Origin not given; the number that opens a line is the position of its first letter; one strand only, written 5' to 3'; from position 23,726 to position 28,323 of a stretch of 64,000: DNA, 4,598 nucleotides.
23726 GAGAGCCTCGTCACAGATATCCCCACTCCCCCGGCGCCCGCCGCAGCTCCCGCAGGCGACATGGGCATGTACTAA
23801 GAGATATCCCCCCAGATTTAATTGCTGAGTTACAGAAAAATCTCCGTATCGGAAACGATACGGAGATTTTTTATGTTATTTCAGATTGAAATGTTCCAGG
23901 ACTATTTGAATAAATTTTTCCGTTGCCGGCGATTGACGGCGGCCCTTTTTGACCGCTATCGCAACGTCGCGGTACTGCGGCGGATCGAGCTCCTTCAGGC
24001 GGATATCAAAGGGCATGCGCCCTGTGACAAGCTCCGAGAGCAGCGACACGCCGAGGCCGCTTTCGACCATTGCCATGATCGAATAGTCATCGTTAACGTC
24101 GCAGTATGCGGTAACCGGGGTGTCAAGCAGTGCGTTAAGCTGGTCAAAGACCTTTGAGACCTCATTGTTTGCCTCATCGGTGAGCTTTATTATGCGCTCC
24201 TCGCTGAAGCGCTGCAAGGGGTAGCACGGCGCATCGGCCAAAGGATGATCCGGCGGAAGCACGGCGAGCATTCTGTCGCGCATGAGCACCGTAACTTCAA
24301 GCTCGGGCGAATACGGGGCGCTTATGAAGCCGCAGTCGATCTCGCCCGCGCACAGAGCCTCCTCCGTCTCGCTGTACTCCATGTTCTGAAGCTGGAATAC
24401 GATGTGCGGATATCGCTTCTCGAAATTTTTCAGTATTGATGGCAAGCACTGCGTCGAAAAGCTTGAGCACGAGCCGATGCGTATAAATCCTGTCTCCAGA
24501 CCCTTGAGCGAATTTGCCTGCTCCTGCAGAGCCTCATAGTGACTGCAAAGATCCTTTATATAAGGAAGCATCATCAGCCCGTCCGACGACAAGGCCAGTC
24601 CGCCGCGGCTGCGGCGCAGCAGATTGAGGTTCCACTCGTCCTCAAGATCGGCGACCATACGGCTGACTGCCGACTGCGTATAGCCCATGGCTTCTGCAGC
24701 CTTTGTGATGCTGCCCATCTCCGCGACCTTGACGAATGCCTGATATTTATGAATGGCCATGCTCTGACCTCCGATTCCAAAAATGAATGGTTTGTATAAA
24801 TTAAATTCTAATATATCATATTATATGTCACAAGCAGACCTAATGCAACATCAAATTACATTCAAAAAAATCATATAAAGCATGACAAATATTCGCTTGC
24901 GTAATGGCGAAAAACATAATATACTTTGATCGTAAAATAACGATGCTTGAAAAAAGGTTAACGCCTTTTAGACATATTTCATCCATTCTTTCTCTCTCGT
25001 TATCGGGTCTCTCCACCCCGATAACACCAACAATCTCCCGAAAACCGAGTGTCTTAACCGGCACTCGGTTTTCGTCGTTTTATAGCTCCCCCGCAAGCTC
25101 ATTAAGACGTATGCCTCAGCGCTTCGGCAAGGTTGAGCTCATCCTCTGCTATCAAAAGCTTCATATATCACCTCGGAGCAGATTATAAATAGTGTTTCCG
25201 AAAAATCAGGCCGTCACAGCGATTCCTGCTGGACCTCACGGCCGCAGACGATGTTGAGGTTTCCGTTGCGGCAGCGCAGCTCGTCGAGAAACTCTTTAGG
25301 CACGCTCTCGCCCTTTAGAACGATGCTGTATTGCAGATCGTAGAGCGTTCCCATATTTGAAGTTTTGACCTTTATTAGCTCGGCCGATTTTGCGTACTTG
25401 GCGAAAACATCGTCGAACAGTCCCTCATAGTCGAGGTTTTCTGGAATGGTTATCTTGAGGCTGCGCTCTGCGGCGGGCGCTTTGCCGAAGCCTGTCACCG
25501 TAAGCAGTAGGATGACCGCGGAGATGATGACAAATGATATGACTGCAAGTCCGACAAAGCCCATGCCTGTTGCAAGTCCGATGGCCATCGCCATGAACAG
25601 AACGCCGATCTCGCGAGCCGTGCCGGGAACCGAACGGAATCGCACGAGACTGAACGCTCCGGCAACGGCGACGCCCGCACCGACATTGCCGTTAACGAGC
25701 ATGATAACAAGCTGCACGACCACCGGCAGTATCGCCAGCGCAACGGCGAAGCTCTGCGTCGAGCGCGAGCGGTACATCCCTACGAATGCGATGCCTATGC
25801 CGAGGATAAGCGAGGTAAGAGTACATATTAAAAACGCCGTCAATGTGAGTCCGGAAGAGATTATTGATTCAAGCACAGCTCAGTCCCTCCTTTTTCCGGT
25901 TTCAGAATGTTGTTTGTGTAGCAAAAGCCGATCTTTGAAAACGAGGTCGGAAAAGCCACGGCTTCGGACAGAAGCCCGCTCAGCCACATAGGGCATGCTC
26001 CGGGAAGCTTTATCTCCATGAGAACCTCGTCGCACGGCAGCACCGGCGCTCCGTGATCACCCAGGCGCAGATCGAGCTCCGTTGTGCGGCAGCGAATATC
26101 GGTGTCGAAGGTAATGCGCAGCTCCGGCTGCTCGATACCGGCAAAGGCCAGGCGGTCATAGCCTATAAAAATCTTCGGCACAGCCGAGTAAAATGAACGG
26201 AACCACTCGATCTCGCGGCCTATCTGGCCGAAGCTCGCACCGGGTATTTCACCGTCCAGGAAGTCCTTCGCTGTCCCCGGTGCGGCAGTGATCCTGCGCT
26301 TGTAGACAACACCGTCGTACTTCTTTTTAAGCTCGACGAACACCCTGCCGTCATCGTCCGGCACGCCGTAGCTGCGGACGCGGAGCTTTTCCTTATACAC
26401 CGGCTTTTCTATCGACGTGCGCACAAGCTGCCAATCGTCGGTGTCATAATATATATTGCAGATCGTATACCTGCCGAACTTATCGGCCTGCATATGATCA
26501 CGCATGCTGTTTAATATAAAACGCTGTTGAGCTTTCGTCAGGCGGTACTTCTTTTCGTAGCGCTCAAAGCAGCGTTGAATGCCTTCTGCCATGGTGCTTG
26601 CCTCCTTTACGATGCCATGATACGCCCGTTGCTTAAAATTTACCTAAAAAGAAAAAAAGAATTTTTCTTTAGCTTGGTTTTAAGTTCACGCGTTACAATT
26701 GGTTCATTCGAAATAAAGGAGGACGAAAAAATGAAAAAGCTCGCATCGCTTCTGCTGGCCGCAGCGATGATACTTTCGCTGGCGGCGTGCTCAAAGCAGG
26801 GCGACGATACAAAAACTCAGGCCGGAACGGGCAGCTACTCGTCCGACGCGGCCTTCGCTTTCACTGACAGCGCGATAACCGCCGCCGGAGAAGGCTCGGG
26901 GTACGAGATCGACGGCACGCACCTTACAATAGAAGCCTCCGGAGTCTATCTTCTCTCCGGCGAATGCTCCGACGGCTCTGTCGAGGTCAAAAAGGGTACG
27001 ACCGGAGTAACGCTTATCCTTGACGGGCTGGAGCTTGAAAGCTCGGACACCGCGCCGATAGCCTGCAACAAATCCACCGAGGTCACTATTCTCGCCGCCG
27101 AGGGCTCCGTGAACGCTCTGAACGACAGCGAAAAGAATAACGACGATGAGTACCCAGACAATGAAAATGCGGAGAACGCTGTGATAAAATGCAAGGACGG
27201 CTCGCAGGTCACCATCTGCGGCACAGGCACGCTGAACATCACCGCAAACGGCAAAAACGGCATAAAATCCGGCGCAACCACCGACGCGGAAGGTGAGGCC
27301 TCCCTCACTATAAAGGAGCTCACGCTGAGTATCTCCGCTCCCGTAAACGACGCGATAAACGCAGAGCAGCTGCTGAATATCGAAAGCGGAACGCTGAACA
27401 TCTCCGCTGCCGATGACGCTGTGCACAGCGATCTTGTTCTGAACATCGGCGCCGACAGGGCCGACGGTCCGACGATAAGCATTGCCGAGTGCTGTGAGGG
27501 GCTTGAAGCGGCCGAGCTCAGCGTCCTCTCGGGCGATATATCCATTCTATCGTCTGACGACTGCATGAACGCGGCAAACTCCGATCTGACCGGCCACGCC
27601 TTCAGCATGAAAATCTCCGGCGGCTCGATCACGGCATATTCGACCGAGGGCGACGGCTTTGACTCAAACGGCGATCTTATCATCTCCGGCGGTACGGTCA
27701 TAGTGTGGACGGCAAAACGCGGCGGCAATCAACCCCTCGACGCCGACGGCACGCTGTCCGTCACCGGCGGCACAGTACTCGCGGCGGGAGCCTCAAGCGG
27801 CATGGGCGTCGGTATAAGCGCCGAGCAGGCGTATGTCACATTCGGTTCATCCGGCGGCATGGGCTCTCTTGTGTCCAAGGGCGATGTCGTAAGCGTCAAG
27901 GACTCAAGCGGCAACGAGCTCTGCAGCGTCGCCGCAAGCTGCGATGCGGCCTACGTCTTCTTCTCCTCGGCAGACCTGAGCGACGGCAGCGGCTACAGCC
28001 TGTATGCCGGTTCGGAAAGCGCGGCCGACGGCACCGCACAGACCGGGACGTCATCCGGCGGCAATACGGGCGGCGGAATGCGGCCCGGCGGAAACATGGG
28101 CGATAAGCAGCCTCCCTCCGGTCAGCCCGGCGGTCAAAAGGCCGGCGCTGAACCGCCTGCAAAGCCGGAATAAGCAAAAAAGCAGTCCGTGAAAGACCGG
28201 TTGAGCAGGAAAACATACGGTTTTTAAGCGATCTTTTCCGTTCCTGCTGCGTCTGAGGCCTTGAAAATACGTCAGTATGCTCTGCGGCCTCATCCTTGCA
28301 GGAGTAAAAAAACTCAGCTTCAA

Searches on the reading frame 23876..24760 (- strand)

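Call 30: search_protein_families(library=pfam, proteins=[window:23876-24760:-], max_evalue=0.00001)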
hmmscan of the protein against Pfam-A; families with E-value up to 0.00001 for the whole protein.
window:23876-24760:- (294 aa): 2 families
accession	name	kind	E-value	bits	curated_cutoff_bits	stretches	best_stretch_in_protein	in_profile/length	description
PF03466.25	LysR_substrate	-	1.4e-38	132.8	28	1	87-291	2-208/209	LysR substrate binding domain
PF00126.33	HTH_1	-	1.8e-17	63.4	26.6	1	5-61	3-59/60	Bacterial regulatory helix-turn-helix protein, lysR family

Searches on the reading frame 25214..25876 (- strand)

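Call 30: search_protein_families(library=pfam, proteins=[window:25214-25876:-], max_evalue=0.00001)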
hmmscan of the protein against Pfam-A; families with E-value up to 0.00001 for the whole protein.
window:25214-25876:- (220 aa): 1 family
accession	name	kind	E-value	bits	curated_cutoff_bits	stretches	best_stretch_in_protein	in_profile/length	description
PF16316.10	DUF4956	-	3.3e-15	56.6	30.6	1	27-124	5-109/169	Domain of unknown function (DUF4956)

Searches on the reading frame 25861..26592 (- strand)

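Call 30: search_protein_families(library=pfam, proteins=[window:25861-26592:-], max_evalue=0.00001)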
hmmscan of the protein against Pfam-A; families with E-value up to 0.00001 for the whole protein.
window:25861-26592:- (243 aa): 1 family
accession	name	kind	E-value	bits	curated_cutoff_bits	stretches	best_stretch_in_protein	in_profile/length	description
PF09359.15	VTC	-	5.5e-37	128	23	1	11-220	2-226/235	VTC domain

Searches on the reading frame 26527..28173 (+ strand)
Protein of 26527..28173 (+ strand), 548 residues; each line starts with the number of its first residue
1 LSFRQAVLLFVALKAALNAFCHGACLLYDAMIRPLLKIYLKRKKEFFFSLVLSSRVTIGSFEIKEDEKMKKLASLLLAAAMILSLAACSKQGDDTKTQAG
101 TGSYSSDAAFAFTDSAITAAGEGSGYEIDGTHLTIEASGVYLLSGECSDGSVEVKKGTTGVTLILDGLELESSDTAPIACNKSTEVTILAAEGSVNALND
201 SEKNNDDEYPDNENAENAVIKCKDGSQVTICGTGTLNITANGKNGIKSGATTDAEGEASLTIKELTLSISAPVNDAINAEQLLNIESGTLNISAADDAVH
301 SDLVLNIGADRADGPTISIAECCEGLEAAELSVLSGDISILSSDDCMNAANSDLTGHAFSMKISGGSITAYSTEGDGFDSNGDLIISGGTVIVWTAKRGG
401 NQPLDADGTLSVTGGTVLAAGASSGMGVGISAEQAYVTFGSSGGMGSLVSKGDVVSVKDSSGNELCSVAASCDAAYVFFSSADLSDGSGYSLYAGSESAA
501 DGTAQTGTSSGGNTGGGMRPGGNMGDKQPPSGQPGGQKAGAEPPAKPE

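Call 30: search_protein_families(library=pfam, proteins=[window:26527-28173:+], max_evalue=0.00001)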
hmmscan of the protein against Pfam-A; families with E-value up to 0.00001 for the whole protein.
window:26527-28173:+ (548 aa): 1 family
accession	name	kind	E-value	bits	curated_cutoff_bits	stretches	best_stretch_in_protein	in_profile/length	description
PF14262.12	Cthe_2159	-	1e-45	156.5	25.8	1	129-422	1-259/262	Carbohydrate-binding domain-containing protein Cthe_2159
